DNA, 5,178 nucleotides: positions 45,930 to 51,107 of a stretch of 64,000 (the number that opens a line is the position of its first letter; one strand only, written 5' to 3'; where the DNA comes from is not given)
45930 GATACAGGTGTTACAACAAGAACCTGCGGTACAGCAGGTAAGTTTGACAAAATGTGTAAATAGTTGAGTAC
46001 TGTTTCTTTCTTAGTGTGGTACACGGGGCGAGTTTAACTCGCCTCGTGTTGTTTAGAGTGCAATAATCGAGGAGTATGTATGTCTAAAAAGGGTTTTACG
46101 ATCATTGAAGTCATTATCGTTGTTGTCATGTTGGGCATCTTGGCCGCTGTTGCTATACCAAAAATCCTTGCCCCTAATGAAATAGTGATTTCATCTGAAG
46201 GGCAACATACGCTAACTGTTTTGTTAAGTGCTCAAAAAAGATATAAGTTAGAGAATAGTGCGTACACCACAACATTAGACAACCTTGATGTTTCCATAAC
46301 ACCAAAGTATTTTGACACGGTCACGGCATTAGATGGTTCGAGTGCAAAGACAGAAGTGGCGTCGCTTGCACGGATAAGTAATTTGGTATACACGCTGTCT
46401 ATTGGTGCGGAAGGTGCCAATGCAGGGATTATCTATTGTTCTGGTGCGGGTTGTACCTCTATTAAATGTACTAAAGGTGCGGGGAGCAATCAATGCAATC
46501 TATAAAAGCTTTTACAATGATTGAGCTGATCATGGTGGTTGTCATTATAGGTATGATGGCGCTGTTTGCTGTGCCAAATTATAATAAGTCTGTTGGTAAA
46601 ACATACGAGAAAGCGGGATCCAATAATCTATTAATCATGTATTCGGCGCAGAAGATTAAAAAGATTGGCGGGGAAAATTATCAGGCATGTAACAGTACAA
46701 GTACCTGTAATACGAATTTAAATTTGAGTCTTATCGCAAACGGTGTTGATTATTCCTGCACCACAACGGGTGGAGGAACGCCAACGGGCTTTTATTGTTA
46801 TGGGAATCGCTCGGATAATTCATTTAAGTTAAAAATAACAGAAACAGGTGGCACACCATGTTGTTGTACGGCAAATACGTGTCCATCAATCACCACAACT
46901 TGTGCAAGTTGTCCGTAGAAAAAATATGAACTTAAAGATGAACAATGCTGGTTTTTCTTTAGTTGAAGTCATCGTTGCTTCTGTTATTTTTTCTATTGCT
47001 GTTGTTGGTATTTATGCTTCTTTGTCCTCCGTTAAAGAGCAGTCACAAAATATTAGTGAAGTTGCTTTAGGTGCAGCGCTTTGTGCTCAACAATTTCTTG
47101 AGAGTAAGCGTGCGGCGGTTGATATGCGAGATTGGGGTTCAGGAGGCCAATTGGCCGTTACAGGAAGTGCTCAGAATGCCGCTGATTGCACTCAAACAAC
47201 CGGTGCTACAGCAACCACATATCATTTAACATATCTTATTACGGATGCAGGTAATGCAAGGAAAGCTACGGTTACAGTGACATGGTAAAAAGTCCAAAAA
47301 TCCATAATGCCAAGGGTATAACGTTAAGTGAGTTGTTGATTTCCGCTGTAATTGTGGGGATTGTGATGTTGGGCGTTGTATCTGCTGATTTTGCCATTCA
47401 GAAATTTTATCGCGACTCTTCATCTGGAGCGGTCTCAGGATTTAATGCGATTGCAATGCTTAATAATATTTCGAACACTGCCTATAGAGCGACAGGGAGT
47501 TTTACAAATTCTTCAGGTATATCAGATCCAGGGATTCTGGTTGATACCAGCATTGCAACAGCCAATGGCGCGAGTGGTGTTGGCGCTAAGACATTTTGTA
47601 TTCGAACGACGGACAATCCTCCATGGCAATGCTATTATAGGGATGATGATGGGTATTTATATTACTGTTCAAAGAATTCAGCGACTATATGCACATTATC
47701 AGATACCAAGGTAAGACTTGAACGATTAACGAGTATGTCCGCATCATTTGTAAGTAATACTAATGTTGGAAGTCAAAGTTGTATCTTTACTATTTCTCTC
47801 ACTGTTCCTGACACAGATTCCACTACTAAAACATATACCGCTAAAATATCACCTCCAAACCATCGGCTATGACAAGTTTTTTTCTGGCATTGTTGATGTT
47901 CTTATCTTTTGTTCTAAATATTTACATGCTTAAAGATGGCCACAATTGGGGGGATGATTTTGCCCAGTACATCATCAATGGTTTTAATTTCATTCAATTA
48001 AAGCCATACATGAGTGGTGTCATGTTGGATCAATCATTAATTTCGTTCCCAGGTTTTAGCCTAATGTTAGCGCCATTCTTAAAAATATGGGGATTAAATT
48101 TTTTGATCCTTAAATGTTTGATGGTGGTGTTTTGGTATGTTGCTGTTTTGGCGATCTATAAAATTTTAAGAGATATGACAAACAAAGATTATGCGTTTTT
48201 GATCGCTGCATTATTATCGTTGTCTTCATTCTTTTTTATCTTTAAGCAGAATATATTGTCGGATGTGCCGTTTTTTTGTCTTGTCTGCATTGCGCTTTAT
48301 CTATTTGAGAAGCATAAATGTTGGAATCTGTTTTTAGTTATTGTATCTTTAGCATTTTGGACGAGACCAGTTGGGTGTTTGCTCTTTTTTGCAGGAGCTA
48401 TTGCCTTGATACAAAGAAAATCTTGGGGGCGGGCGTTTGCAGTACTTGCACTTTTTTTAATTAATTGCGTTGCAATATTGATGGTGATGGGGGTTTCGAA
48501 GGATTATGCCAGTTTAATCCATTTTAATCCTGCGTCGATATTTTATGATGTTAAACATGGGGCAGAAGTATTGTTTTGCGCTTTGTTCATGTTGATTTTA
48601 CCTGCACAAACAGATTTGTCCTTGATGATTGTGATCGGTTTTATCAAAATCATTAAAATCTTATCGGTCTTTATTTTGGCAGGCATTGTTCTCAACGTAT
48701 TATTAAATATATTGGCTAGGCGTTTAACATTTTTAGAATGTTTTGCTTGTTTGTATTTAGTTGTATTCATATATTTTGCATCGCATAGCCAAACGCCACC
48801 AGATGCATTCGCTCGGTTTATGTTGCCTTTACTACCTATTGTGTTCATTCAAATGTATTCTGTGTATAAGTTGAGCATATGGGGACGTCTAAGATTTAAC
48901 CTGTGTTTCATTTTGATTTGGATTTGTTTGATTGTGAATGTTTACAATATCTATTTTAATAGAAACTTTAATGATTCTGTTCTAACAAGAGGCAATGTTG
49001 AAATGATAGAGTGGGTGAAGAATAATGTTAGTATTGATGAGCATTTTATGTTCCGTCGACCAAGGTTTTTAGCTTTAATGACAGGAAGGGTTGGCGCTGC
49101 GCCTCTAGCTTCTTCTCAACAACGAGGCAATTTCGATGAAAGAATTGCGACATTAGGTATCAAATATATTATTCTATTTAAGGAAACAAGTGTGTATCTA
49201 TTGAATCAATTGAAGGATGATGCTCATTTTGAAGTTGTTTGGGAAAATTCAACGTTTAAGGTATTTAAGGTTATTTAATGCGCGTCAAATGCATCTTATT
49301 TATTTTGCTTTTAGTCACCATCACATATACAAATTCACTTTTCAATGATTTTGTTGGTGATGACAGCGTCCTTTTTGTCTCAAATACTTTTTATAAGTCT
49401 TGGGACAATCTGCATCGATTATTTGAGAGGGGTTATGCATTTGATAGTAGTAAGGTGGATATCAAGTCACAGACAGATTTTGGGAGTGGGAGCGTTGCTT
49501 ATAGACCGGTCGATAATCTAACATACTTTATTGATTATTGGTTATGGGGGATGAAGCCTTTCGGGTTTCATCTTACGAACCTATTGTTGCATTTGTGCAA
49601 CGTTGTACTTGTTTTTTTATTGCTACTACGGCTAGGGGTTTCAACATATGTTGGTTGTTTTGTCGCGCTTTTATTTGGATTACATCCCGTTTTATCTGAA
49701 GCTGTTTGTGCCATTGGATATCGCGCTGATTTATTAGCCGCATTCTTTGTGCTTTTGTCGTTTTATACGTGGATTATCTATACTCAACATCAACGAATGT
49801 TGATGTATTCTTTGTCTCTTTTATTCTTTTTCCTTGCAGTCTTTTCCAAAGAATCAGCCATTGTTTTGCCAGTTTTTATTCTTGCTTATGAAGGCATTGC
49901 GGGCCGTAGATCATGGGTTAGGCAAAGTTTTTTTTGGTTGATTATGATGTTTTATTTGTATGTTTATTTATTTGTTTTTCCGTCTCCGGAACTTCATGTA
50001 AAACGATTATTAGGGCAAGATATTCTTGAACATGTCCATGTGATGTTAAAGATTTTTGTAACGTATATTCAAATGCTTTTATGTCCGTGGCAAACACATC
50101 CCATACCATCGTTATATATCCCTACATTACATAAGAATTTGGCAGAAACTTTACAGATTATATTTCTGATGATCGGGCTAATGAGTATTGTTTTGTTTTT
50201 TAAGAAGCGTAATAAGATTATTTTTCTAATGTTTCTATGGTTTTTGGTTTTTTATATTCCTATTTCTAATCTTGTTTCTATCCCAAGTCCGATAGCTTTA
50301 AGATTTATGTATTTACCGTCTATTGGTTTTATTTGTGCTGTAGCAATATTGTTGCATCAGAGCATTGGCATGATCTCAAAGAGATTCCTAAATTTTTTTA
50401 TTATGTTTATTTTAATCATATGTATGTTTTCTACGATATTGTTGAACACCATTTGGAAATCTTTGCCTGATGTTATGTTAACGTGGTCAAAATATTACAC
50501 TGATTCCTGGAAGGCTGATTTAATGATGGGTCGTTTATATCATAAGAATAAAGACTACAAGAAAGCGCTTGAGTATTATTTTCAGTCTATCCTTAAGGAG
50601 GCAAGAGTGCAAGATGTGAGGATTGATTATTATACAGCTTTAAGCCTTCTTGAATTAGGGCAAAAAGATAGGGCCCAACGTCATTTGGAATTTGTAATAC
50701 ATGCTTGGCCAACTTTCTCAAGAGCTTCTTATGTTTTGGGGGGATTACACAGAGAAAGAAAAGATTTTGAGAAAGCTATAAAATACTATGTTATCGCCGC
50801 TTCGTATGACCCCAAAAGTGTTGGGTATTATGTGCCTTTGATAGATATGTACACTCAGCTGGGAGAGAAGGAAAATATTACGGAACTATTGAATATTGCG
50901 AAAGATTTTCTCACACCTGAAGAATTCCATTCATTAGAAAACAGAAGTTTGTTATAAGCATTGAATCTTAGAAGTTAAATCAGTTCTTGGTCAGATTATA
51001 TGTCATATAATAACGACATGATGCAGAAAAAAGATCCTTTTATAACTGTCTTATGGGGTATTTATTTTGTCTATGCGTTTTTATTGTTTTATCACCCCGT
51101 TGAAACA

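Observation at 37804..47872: Type IV filament system with mixed T4aP / T2SS architecture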

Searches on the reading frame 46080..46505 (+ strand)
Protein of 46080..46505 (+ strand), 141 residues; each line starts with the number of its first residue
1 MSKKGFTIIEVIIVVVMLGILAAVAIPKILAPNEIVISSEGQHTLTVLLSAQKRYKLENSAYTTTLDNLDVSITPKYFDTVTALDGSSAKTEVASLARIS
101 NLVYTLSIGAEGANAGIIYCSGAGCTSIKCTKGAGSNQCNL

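Call 4: search_protein_families(library=pfam, proteins=[window:46080-46505:+], max_evalue=0.1)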
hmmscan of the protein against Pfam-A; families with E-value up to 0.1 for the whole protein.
window:46080-46505:+ (141 aa): 3 families
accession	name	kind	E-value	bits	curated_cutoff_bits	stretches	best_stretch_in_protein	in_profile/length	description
PF07963.17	N_methyl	-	7.3e-06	25.8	21.2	1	2-26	3-27/27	Prokaryotic N-terminal methylation motif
PF16734.10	Pilin_GH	-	3.6e-05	24.6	28.9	1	39-85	2-52/114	Type IV pilin-like G and H, putative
PF16732.10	ComP_DUS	-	0.094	14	27.3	0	39-75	13-51/87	Type IV minor pilin ComP, DNA uptake sequence receptor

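Call 5: search_protein_families(library=ncbifam, proteins=[window:46080-46505:+], max_evalue=0.1)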
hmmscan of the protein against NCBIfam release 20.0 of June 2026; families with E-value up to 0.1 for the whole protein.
window:46080-46505:+ (141 aa): 9 families
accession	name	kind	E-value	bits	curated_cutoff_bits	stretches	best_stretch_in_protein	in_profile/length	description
NF041775.1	typeIV_PilA_Myxo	equivalog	4.5e-12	46.4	400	1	3-107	10-116/214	type IV pilin protein PilA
TIGR01710.1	typeII_sec_gspG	equivalog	1.8e-11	44.2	88.85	1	4-71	1-68/134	type II secretion system major pseudopilin GspG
NF040999.1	pilin_ComGC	equivalog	7.6e-08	32.4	75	1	3-69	1-66/84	competence type IV pilus major pilin ComGC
TIGR02532.1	IV_pilin_GFxxxE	domain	8e-07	28.7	16.3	1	3-26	1-24/24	prepilin-type N-terminal cleavage/methylation domain-containing protein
NF007862.0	PRK10574.1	equivalog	0.00035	20.7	138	1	2-28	3-29/145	prepilin peptidase-dependent pilin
NF041013.1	T4P_ComGE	equivalog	0.0013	18.8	49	1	3-63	3-64/83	competence type IV pilus minor pilin ComGE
TIGR01708.2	typeII_sec_gspH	equivalog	0.0079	16.2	80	1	4-26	2-24/169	type II secretion system minor pseudopilin GspH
NF041737.1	choice_anch_S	equivalog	0.014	15.1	70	1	8-114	8-95/256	choice-of-anchor S family protein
NF007800.0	PRK10506.1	equivalog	0.09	12.6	158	0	3-29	8-34/163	prepilin peptidase-dependent protein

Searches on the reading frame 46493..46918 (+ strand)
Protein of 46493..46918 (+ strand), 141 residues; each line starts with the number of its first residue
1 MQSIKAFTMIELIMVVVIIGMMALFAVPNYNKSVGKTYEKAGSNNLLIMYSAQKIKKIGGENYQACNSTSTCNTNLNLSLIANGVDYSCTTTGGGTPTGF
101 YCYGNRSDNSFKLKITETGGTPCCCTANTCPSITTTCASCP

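Call 4: search_protein_families(library=pfam, proteins=[window:46493-46918:+], max_evalue=0.1)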
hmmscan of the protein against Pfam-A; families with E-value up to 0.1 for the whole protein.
window:46493-46918:+ (141 aa): 2 families
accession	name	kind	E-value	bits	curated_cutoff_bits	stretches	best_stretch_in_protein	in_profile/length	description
PF07963.17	N_methyl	-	0.0013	18.6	21.2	1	3-26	3-26/27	Prokaryotic N-terminal methylation motif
PF20629.2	GD_AH_C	-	0.019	14.7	26.8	1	31-101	103-169/242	D-galactarate/Altronate dehydratase, C-terminal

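Call 5: search_protein_families(library=ncbifam, proteins=[window:46493-46918:+], max_evalue=0.1)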
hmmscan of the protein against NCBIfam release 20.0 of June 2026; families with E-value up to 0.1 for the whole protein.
window:46493-46918:+ (141 aa): 9 families
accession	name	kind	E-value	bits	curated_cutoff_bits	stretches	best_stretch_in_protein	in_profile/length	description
NF041775.1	typeIV_PilA_Myxo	equivalog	5.7e-08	33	400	1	5-54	11-60/214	type IV pilin protein PilA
NF040999.1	pilin_ComGC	equivalog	1.6e-06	28.2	75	1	5-48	2-44/84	competence type IV pilus major pilin ComGC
NF041013.1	T4P_ComGE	equivalog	9.1e-06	25.7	49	1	2-62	1-63/83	competence type IV pilus minor pilin ComGE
TIGR01710.1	typeII_sec_gspG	equivalog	1.6e-05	24.9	88.85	1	5-58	1-54/134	type II secretion system major pseudopilin GspG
NF007862.0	PRK10574.1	equivalog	6.1e-05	23.2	138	1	2-71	2-71/145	prepilin peptidase-dependent pilin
TIGR02532.1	IV_pilin_GFxxxE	domain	8.1e-05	22.3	16.3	1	6-27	3-24/24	prepilin-type N-terminal cleavage/methylation domain-containing protein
TIGR01708.2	typeII_sec_gspH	equivalog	0.0028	17.7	80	1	7-34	4-31/169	type II secretion system minor pseudopilin GspH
NF040982.1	ComGD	equivalog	0.0078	16.6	70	1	4-37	1-34/139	competence type IV pilus minor pilin ComGD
TIGR02596.1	TIGR02596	subfamily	0.024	14.7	70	1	7-34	1-28/196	Verru_Chthon cassette protein D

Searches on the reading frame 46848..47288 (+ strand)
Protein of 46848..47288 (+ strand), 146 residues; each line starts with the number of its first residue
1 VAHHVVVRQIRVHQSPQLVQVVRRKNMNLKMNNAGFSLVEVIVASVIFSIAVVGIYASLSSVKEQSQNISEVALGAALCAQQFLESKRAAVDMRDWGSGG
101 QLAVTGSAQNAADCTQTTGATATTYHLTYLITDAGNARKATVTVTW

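Call 7: search_protein_families(library=pfam, proteins=[window:46848-47288:+], max_evalue=0.01)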
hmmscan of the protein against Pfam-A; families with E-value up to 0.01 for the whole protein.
window:46848-47288:+ (146 aa): 1 family
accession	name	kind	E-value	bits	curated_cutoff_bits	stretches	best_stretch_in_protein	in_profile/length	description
PF07963.17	N_methyl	-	7.4e-08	32.1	21.2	1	31-56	2-27/27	Prokaryotic N-terminal methylation motif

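Call 79: search_protein_families(library=ncbifam, proteins=[window:46926-47288:+], max_evalue=0.01)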
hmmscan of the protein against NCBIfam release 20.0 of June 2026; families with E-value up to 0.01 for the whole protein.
window:46926-47288:+ (120 aa): 7 families
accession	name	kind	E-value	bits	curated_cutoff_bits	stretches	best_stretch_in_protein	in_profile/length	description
TIGR02532.1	IV_pilin_GFxxxE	domain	4.2e-06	26.4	16.3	1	8-29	2-23/24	prepilin-type N-terminal cleavage/methylation domain-containing protein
NF047828.1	T3SSXpsI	equivalog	3.5e-05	23.8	150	1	9-68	3-61/132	type II secretion system protein XpsI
TIGR02523.1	type_IV_pilV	equivalog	0.00025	21.5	52.2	1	8-96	2-92/139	type IV pilus modification protein PilV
TIGR01707.1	gspI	equivalog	0.00059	20.3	44.35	1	9-58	1-50/101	type II secretion system minor pseudopilin GspI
NF007848.0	PRK10557.1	equivalog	0.00095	18.5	120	1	3-49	6-53/192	prepilin peptidase-dependent protein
TIGR01711.1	gspJ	equivalog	0.0023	17.8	64.85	1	8-45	1-37/192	type II secretion system minor pseudopilin GspJ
NF041013.1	T4P_ComGE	equivalog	0.0032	17.5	49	1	6-43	2-39/83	competence type IV pilus minor pilin ComGE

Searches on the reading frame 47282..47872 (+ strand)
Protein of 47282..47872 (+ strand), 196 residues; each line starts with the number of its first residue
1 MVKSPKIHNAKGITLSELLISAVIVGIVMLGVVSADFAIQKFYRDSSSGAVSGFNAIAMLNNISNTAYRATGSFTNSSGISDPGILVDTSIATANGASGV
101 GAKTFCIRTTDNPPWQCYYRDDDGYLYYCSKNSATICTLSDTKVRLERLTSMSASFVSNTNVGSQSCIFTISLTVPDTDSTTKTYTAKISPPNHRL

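Call 7: search_protein_families(library=pfam, proteins=[window:47282-47872:+], max_evalue=0.01)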
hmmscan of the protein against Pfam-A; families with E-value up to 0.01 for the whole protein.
window:47282-47872:+ (196 aa): 1 family
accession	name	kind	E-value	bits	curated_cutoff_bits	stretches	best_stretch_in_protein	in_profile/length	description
PF07963.17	N_methyl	-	2e-05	24.4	21.2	1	8-32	2-26/27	Prokaryotic N-terminal methylation motif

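Call 79: search_protein_families(library=ncbifam, proteins=[window:47282-47872:+], max_evalue=0.01)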
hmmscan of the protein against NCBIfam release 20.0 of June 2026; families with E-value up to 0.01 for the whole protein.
window:47282-47872:+ (196 aa): 0 families

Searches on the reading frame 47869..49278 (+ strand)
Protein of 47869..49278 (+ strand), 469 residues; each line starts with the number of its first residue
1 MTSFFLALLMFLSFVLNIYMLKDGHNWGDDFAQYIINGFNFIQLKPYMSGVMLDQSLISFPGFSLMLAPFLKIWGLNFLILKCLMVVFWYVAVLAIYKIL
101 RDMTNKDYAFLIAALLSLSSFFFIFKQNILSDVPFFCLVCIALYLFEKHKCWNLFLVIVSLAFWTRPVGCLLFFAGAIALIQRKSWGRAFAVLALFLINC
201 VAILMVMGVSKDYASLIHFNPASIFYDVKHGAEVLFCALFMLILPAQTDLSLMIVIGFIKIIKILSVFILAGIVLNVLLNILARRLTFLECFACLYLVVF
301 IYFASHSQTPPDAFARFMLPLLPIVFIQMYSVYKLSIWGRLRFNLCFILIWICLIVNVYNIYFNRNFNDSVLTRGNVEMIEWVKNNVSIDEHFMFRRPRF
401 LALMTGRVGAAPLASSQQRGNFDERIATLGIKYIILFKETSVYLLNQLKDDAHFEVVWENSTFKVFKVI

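Call 7: search_protein_families(library=pfam, proteins=[window:47869-49278:+], max_evalue=0.01)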
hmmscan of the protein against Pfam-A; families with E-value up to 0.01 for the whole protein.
window:47869-49278:+ (469 aa): 1 family
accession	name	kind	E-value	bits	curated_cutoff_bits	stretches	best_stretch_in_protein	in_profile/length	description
PF13231.12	PMT_2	-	3.6e-07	31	26.1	1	61-207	4-155/160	Dolichyl-phosphate-mannose-protein mannosyltransferase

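Call 79: search_protein_families(library=ncbifam, proteins=[window:47869-49278:+], max_evalue=0.01)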
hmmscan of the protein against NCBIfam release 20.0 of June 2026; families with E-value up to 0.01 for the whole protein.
window:47869-49278:+ (469 aa): 1 family
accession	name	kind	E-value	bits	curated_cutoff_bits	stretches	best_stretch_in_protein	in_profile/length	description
NF046093.1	AZOBR_p60025_fam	subfamily_domain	1.6e-05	24.3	150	1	62-198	96-229/232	AZOBR_p60025 family cell surface glycopolymer formation protein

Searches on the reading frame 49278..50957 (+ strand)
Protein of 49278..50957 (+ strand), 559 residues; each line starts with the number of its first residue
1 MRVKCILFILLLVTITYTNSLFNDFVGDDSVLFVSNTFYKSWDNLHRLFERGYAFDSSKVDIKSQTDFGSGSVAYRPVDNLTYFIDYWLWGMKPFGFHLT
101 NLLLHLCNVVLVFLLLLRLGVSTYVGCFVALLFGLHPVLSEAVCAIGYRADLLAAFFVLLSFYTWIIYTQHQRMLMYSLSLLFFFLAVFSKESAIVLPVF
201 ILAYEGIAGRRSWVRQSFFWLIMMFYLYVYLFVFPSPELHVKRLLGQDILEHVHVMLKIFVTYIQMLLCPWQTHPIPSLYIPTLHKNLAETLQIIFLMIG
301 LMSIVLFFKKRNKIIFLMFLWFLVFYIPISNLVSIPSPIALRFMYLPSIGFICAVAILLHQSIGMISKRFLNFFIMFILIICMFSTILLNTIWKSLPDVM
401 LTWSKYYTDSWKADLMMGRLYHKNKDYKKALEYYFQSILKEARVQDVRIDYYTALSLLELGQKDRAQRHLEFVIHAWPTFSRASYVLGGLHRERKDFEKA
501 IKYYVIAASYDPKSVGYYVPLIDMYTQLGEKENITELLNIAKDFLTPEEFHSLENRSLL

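Call 7: search_protein_families(library=pfam, proteins=[window:49278-50957:+], max_evalue=0.01)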
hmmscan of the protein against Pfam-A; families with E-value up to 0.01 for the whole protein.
window:49278-50957:+ (559 aa): 13 families
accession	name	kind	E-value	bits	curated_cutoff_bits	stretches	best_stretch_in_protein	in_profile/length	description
PF13432.12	TPR_16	-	1.8e-10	41.5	32.7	1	454-504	4-54/65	Tetratricopeptide repeat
PF00515.34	TPR_1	-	1.4e-08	34.6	27.8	1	417-438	7-28/34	Tetratricopeptide repeat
PF07719.23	TPR_2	-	9.1e-08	32.1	27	0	483-513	3-33/34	Tetratricopeptide repeat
PF13174.12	TPR_6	-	8.1e-07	29.7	26.3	0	451-478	4-31/33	Tetratricopeptide repeat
PF13176.12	TPR_7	-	2.8e-06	27.4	27.9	0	417-438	5-28/36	Tetratricopeptide repeat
PF23914.1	TPR_CcmH_CycH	-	6e-05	23.4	42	1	415-506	54-146/158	Cytochrome c-type biogenesis protein H TPR domain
PF14559.12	TPR_19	-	8.9e-05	23.2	25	0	457-512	1-56/68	Tetratricopeptide repeat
PF13181.12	TPR_8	-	0.0002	21.7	25.7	0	416-434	6-24/34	Tetratricopeptide repeat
PF13428.12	TPR_14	-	0.00056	20.8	23.5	0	483-515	3-35/44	Tetratricopeptide repeat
PF13231.12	PMT_2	-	0.0013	19.4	26.1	1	91-229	18-153/160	Dolichyl-phosphate-mannose-protein mannosyltransferase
PF13424.12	TPR_12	-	0.0017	18.9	30.1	0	417-437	9-29/77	Tetratricopeptide repeat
PF25068.1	ARM_TT21_4th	-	0.0026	18.5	30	0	417-471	5-56/153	Tetratricopeptide repeat protein 21 forth ARM domain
PF12895.13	ANAPC3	-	0.0052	17.5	27.2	0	413-471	25-80/82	Anaphase-promoting complex, cyclosome, subunit 3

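Call 79: search_protein_families(library=ncbifam, proteins=[window:49278-50957:+], max_evalue=0.01)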
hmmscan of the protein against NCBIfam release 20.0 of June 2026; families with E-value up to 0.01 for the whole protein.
window:49278-50957:+ (559 aa): 14 families
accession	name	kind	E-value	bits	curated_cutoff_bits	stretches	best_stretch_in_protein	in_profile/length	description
TIGR02552.1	LcrH_SycD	equivalog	4.7e-09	36.1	104.8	2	415-475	56-114/136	SycD/LcrH family type III secretion system chaperone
NF040959.1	MamA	equivalog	1.8e-08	34.1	200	1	402-538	62-196/204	magnetosome protein MamA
TIGR02917.1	PEP_TPR_lipo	equivalog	2e-06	26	312.2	1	412-518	194-400/899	XrtA/PEP-CTERM system TPR-repeat protein PrsT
NF058541.1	SusR_regulator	equivalog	1.1e-05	24.9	480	1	405-514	120-236/515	SusR family glycan utilization regulator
NF008756.0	PRK11788.1-4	equivalog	1.1e-05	24.6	474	1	418-541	148-275/389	lipopolysaccharide assembly protein LapB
NF008757.0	PRK11788.1-5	equivalog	1.6e-05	24.2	363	1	416-539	146-273/388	lipopolysaccharide assembly protein LapB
NF033920.0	C39_PA2778_fam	equivalog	2.7e-05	23.7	150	1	454-541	163-250/255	PA2778 family cysteine peptidase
TIGR02795.1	tol_pal_ybgF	equivalog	3.3e-05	24.5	90.1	0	412-481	40-110/119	tol-pal system protein YbgF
NF047507.1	TPR_BatC_Lepto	exception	3.6e-05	23.4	175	0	445-513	56-128/214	TPR repeat-containing protein BatC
NF008755.0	PRK11788.1-3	equivalog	0.00013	21.5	430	1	414-539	144-273/388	lipopolysaccharide assembly protein LapB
TIGR00540.1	TPR_hemY_coli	hypoth_equivalog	0.00015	20.7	142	0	402-469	317-381/385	heme biosynthesis-associated TPR protein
NF008753.0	PRK11788.1-1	equivalog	0.0024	17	395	0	450-540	181-274/389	lipopolysaccharide assembly protein LapB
TIGR03939.1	PGA_TPR_OMP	equivalog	0.0062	14.8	366.65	1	421-554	96-227/800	poly-beta-1,6 N-acetyl-D-glucosamine export porin PgaA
TIGR02521.1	type_IV_pilW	equivalog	0.0095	15.5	154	0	443-514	27-98/234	type IV pilus biogenesis/stability protein PilW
